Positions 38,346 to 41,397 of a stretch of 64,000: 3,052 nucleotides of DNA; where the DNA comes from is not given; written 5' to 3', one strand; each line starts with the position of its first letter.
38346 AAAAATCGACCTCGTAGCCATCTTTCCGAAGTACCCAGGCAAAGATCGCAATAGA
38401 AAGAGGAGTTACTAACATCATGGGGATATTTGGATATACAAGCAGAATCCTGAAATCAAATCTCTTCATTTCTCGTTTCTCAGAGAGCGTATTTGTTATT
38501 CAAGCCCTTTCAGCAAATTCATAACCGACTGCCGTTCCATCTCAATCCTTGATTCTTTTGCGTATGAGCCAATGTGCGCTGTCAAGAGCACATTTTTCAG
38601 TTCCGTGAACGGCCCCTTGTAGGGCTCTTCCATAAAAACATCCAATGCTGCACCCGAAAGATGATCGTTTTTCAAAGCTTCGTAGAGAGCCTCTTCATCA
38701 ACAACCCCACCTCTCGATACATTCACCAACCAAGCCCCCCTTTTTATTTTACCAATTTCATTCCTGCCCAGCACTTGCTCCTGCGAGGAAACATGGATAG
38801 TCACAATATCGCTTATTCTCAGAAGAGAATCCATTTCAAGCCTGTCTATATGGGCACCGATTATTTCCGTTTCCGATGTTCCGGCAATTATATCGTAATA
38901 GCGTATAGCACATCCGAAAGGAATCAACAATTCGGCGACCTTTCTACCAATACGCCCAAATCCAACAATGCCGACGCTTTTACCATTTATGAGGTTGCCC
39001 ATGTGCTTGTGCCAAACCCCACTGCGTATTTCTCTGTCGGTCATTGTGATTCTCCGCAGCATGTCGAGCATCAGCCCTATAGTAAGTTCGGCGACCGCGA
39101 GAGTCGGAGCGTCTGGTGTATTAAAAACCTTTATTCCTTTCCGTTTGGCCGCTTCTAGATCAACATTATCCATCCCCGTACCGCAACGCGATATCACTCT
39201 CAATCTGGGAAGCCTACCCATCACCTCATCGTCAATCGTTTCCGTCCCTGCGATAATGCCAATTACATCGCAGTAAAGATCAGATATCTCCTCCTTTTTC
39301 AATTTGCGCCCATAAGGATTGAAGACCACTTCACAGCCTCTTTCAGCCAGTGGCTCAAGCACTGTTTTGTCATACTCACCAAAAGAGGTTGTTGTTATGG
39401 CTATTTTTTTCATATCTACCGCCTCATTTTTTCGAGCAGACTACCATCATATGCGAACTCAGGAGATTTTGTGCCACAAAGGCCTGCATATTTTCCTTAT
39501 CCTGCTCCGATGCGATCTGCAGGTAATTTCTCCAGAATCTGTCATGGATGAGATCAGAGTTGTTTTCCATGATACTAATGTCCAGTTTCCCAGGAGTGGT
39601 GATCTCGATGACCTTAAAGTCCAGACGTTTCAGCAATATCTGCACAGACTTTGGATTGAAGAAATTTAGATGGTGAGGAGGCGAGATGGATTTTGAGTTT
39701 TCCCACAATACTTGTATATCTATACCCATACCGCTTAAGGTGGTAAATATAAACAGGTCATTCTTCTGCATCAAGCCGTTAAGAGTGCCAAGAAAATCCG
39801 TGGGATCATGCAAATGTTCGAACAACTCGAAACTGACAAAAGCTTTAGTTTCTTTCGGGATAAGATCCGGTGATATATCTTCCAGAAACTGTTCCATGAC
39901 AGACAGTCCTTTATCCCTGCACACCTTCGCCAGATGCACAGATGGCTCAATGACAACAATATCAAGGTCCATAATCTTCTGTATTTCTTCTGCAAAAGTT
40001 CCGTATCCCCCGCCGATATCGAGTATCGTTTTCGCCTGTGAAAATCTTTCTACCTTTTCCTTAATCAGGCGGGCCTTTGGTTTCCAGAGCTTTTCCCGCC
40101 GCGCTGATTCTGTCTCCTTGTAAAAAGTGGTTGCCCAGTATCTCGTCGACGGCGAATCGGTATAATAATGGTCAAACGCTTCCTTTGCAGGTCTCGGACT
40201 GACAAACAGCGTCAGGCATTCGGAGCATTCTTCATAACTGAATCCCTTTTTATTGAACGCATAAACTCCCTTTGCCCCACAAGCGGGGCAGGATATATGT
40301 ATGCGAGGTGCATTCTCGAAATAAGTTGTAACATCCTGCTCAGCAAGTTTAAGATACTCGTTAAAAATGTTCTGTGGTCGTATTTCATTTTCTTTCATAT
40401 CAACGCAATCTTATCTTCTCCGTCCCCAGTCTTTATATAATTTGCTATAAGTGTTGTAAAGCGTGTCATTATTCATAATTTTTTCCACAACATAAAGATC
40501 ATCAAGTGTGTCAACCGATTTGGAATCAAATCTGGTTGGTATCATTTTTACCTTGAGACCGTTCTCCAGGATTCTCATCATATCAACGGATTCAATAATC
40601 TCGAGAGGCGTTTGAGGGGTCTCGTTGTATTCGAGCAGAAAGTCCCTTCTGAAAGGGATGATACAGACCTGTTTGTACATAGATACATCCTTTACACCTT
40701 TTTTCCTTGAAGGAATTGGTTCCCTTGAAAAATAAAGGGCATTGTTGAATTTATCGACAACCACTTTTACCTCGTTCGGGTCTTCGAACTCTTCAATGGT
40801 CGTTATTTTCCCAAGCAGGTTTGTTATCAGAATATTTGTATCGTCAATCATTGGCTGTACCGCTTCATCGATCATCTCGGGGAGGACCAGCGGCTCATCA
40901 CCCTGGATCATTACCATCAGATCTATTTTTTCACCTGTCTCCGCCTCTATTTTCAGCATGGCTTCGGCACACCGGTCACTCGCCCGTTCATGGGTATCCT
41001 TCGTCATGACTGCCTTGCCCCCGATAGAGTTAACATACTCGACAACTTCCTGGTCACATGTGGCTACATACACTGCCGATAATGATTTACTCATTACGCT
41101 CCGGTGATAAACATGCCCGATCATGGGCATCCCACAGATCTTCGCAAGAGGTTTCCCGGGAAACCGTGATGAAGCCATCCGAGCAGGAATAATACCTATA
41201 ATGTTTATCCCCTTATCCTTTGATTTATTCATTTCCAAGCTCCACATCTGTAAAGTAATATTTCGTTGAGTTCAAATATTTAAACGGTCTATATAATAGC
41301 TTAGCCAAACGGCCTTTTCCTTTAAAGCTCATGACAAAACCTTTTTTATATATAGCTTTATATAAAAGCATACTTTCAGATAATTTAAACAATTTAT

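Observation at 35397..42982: Candidate non-canonical ulosonic-acid-like pathway built on a class II pyruvate aldolase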

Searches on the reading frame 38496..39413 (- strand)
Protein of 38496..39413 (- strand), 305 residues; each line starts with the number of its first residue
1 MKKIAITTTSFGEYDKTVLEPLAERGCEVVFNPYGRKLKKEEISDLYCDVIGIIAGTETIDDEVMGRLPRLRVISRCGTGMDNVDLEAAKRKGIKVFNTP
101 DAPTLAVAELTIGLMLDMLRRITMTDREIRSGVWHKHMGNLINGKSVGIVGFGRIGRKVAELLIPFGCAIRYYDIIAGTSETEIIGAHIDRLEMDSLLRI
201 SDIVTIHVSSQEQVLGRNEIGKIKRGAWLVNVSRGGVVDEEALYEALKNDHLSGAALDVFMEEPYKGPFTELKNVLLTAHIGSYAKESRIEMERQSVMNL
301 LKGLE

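Call 3: search_protein_families(library=pfam, proteins=[window:38496-39413:-], max_evalue=0.01)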
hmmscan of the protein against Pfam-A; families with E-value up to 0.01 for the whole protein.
window:38496-39413:- (305 aa): 2 families
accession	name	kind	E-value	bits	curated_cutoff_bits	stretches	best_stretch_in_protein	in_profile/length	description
PF02826.25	2-Hacid_dh_C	-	1.2e-48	165.2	25.1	1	112-282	1-178/178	D-isomer specific 2-hydroxyacid dehydrogenase, NAD binding domain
PF00389.36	2-Hacid_dh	-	3.8e-26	91.8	24.6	1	15-304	8-124/134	D-isomer specific 2-hydroxyacid dehydrogenase, catalytic domain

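Call 4: search_protein_families(library=ncbifam, proteins=[window:38496-39413:-], max_evalue=0.01)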
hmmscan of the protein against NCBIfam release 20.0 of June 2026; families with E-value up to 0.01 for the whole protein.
window:38496-39413:- (305 aa): 25 families
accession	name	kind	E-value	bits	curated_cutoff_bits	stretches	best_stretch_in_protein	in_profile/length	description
TIGR01327.1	PGDH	equivalog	1.1e-65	222.4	454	1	37-295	28-292/525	phosphoglycerate dehydrogenase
NF009714.1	PRK13243.1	equivalog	8e-59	199.6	455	1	57-301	54-310/332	glyoxylate reductase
NF008759.0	PRK11790.1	equivalog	1.3e-55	188.8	404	1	41-294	50-307/410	phosphoglycerate dehydrogenase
NF006263.0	PRK08410.1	equivalog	2.3e-45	155.4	389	1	3-295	3-298/311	D-2-hydroxyacid dehydrogenase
NF011938.0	PRK15409.1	equivalog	1.7e-44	152.2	492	1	41-304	37-309/324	glyoxylate/hydroxypyruvate reductase GhrB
NF005069.0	PRK06487.1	equivalog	3.2e-44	151.3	448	1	39-296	38-303/320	2-hydroxyacid dehydrogenase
NF005750.0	PRK07574.1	equivalog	5.7e-35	121.1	329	1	63-287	107-340/386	NAD-dependent formate dehydrogenase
NF005387.0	PRK06932.1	equivalog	8.1e-34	117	492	1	52-295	47-300/314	2-hydroxyacid dehydrogenase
NF000492.1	vanH_gen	exception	1.3e-32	113.2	540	1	72-262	68-254/312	D-lactate dehydrogenase VanH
NF000371.1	vanH_Agroup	exception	4.8e-28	98.3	700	1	72-262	73-259/322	VanH-A/VanH-Pt family D-lactate dehydrogenase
NF041369.1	Dhydh_Halo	equivalog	2.4e-27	96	400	1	79-287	64-278/305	D-2-hydroxyacid dehydrogenase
NF006374.0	PRK08605.1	subfamily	1.3e-25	90.2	356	1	56-263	53-266/332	D-lactate dehydrogenase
NF001309.0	PRK00257.1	equivalog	2.1e-25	89.5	434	1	35-298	27-272/379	4-phosphoerythronate dehydrogenase PdxB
NF000112.1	vanH-Amyco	exception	2.6e-25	89.4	625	1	73-262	98-283/348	VanH-AOV family D-lactate dehydrogenase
NF000151.1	vanH-Ac1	exception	4.9e-25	88.6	750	1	72-263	104-291/351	D-lactate dehydrogenase VanH-Ac1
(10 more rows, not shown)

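Call 28: search_solved_structures(query=window:38496-39413:-, max_evalue=1e-20)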
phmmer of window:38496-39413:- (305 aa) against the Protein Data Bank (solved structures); distinct sequences matched with E-value up to 1e-20: 103 (the best 60 are shown).
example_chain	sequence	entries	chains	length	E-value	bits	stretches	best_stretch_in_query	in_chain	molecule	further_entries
1wwk_A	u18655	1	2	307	1e-55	192.8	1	17-302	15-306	phosphoglycerate dehydrogenase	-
6plf_A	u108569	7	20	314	2.9e-49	171.6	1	36-291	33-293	D-3-phosphoglycerate dehydrogenase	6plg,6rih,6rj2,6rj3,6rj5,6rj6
7ewh_A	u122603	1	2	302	3.2e-49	171.4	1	36-290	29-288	D-3-phosphoglycerate dehydrogenase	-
6cwa_A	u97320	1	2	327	3.3e-49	171.4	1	36-291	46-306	D-3-phosphoglycerate dehydrogenase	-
5n6c_A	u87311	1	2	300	3.3e-49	171.4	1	36-290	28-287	D-3-phosphoglycerate dehydrogenase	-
7cvp_A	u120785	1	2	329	3.4e-49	171.3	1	36-291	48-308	D-3-phosphoglycerate dehydrogenase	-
7dkm_A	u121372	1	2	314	3.5e-49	171.3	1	36-290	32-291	D-3-phosphoglycerate dehydrogenase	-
2g76_A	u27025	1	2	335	3.5e-49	171.3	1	26-291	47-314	D-3-phosphoglycerate dehydrogenase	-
5aov_A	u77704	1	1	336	7.6e-44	153.8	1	33-300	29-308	GLYOXYLATE REDUCTASE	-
3ddn_A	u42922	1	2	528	7.6e-43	150.5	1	54-288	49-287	D-3-phosphoglycerate dehydrogenase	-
1ygy_A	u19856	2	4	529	7.6e-43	150.5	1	54-288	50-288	D-3-phosphoglycerate dehydrogenase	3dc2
2cuk_A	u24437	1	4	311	9.5e-43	150.2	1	18-305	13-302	glycerate dehydrogenase/glyoxylate reductase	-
2dbq_A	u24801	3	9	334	8.5e-42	147.1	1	56-299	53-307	Glyoxylate reductase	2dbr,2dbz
6bii_A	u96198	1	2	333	2e-41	145.9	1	36-298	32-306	Glyoxylate reductase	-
3k5p_A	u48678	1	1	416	3.6e-41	145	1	48-290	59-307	D-3-phosphoglycerate dehydrogenase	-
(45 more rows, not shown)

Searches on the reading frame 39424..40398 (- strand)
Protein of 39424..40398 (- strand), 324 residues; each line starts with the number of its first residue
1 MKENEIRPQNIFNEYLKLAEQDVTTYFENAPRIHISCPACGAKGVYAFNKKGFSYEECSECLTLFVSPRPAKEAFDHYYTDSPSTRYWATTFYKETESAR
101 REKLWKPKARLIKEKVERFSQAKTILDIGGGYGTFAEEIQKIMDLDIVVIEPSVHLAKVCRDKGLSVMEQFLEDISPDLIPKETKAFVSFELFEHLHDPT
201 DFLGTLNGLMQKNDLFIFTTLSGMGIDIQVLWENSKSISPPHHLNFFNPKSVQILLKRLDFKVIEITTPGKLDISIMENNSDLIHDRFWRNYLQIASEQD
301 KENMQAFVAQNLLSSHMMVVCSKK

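Call 3: search_protein_families(library=pfam, proteins=[window:39424-40398:-], max_evalue=0.01)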
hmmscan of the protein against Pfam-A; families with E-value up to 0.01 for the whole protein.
window:39424-40398:- (324 aa): 7 families
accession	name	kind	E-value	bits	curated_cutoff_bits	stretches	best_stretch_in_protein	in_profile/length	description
PF13489.12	Methyltransf_23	-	7.8e-16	58.7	27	1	110-265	7-163/164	Methyltransferase domain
PF08241.18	Methyltransf_11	-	0.00021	22.3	21.2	1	126-217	1-94/95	Methyltransferase domain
PF13649.12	Methyltransf_25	-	0.0019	19.3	27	1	125-200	1-81/97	Methyltransferase domain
PF02353.26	CMAS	-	0.0027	17.5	27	1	99-221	41-167/273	Mycolic acid cyclopropane synthetase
PF08242.18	Methyltransf_12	-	0.0039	18.3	30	1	126-211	1-93/98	Methyltransferase domain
PF00398.26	RrnaAD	-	0.0041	16.7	24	1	121-199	30-100/263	Ribosomal RNA adenine dimethylase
PF16044.11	DUF4796_C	-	0.0056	16.8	28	0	17-97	21-102/152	DUF4796 C-terminal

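Call 4: search_protein_families(library=ncbifam, proteins=[window:39424-40398:-], max_evalue=0.01)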
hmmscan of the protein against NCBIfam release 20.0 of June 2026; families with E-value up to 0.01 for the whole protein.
window:39424-40398:- (324 aa): 5 families
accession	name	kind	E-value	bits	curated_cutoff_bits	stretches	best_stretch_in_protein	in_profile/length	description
TIGR01983.1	UbiG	equivalog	4.2e-05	22.9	102.95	1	119-221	47-154/228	bifunctional 2-polyprenyl-6-hydroxyphenol methylase/3-demethylubiquinol 3-O-methyltransferase UbiG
TIGR02072.1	BioC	equivalog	0.00015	21.7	184.95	1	116-266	31-176/244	malonyl-ACP O-methyltransferase BioC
TIGR04371.1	methyltran_NanM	subfamily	0.00041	20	44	1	112-150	141-178/273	putative sugar O-methyltransferase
NF008686.0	PRK11705.1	equivalog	0.00064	18.9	400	1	91-222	140-269/383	cyclopropane fatty acyl phospholipid synthase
TIGR01934.1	MenG_MenH_UbiE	subfamily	0.0012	18.2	158.35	1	102-167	24-85/223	ubiquinone/menaquinone biosynthesis methyltransferase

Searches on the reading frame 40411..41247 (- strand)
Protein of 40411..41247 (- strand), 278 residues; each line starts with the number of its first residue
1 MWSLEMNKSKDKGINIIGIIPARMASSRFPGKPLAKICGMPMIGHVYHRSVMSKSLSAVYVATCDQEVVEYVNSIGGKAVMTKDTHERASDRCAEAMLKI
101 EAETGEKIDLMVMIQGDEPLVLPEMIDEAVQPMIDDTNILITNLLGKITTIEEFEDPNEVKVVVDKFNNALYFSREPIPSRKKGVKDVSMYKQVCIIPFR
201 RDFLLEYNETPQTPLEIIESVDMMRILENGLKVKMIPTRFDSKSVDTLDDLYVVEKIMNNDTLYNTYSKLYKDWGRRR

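Call 3: search_protein_families(library=pfam, proteins=[window:40411-41247:-], max_evalue=0.01)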
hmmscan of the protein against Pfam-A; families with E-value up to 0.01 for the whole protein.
window:40411-41247:- (278 aa): 2 families
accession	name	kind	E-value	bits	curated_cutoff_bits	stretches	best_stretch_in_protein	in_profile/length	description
PF02348.25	CTP_transf_3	-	4e-47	161.3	22.6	1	17-232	1-216/217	Cytidylyltransferase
PF12804.13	NTP_transf_3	-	0.00013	22.6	27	1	26-134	9-112/160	MobA-like NTP transferase domain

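Call 4: search_protein_families(library=ncbifam, proteins=[window:40411-41247:-], max_evalue=0.01)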
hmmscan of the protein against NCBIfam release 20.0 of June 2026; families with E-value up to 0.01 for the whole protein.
window:40411-41247:- (278 aa): 13 families
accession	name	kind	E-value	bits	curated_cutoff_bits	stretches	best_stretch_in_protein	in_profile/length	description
NF009905.0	PRK13368.1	subfamily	1.3e-93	312.8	255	1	15-262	2-242/243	3-deoxy-manno-octulosonate cytidylyltransferase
NF003952.0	PRK05450.1-5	subfamily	1.2e-82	276.8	193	1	15-261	2-248/250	3-deoxy-manno-octulosonate cytidylyltransferase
NF003950.0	PRK05450.1-3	subfamily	1.9e-63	214.1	234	1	15-261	2-245/248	3-deoxy-manno-octulosonate cytidylyltransferase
NF003948.0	PRK05450.1-1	equivalog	1.8e-51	174.7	281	1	16-260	6-245/248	3-deoxy-manno-octulosonate cytidylyltransferase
TIGR00466.1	kdsB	equivalog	4.4e-45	154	155.2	1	17-251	4-240/241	3-deoxy-manno-octulosonate cytidylyltransferase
TIGR03584.1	PseF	equivalog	3.2e-10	40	205.7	1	17-184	1-164/222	pseudaminic acid cytidylyltransferase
NF010933.0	PRK14353.1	equivalog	3.8e-05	22.5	505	1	22-141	17-132/453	bifunctional UDP-N-acetylglucosamine diphosphorylase/glucosamine-1-phosphate N-acetyltransferase GlmU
NF010934.1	PRK14354.1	equivalog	0.0004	19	450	1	23-132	12-114/447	bifunctional UDP-N-acetylglucosamine diphosphorylase/glucosamine-1-phosphate N-acetyltransferase GlmU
TIGR01173.1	glmU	equivalog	0.0008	18.4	366.85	1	23-132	13-116/452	bifunctional UDP-N-acetylglucosamine diphosphorylase/glucosamine-1-phosphate N-acetyltransferase GlmU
NF041392.1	XylDh_Gfo6_Halo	equivalog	0.0021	16.9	350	0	47-113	74-139/350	D-xylose 1-dehydrogenase Gfo6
NF010932.0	PRK14352.1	equivalog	0.0021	16.8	611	1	23-131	19-124/488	bifunctional UDP-N-acetylglucosamine diphosphorylase/glucosamine-1-phosphate N-acetyltransferase GlmU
NF010939.0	PRK14359.1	equivalog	0.0035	16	592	1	22-131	14-116/430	bifunctional UDP-N-acetylglucosamine diphosphorylase/glucosamine-1-phosphate N-acetyltransferase GlmU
TIGR00454.1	TIGR00454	hypoth_equivalog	0.0082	16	174.7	0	31-66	18-52/183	TIGR00454 family protein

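Call 18: search_solved_structures(query=window:40411-41247:-, max_evalue=0.00001, show_alignments=2)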
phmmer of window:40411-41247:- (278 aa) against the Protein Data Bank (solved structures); distinct sequences matched with E-value up to 0.00001: 14.
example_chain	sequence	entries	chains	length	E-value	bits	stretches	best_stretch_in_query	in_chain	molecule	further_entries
1gq9_A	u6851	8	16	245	3.4e-46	161.2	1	18-260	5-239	3-DEOXY-MANNO-OCTULOSONATE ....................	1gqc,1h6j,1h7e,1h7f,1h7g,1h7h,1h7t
3tqd_A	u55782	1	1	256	1.5e-36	129.5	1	18-252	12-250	3-deoxy-manno-octulosonate cytidylyltransferase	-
1vh3_A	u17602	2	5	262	1.6e-36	129.4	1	18-258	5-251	3-deoxy-manno-octulosonate cytidylyltransferase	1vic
3duv_A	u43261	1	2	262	1.7e-36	129.3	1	18-258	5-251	3-deoxy-manno-octulosonate cytidylyltransferase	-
3jtj_A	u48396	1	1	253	5.8e-34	121.1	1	14-260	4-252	3-deoxy-manno-octulosonate cytidylyltransferase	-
3oam_A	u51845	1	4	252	7.1e-33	117.5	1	18-258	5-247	3-deoxy-manno-octulosonate cytidylyltransferase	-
8ees_A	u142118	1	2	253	5.8e-32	114.5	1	18-253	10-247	3-deoxy-manno-octulosonate cytidylyltransferase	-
3pol_A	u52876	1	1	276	1.6e-31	113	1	19-251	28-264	3-deoxy-manno-octulosonate cytidylyltransferase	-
3k8d_A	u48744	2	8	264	2.3e-31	112.6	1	14-254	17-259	3-deoxy-manno-octulosonate cytidylyltransferase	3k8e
4fcu_A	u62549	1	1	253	2.4e-31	112.5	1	19-251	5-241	3-deoxy-manno-octulosonate cytidylyltransferase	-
1vh1_A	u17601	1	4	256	2.4e-31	112.5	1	16-256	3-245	3-deoxy-manno-octulosonate cytidylyltransferase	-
2y6p_A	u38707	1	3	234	2.3e-29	106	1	19-260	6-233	3-DEOXY-MANNO-OCTULOSONATE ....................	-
4xwi_A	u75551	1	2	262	1.5e-28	103.3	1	19-258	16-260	3-deoxy-manno-octulosonate cytidylyltransferase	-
9t4z_A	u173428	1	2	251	2.8e-06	30.3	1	14-126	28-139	PpNeuA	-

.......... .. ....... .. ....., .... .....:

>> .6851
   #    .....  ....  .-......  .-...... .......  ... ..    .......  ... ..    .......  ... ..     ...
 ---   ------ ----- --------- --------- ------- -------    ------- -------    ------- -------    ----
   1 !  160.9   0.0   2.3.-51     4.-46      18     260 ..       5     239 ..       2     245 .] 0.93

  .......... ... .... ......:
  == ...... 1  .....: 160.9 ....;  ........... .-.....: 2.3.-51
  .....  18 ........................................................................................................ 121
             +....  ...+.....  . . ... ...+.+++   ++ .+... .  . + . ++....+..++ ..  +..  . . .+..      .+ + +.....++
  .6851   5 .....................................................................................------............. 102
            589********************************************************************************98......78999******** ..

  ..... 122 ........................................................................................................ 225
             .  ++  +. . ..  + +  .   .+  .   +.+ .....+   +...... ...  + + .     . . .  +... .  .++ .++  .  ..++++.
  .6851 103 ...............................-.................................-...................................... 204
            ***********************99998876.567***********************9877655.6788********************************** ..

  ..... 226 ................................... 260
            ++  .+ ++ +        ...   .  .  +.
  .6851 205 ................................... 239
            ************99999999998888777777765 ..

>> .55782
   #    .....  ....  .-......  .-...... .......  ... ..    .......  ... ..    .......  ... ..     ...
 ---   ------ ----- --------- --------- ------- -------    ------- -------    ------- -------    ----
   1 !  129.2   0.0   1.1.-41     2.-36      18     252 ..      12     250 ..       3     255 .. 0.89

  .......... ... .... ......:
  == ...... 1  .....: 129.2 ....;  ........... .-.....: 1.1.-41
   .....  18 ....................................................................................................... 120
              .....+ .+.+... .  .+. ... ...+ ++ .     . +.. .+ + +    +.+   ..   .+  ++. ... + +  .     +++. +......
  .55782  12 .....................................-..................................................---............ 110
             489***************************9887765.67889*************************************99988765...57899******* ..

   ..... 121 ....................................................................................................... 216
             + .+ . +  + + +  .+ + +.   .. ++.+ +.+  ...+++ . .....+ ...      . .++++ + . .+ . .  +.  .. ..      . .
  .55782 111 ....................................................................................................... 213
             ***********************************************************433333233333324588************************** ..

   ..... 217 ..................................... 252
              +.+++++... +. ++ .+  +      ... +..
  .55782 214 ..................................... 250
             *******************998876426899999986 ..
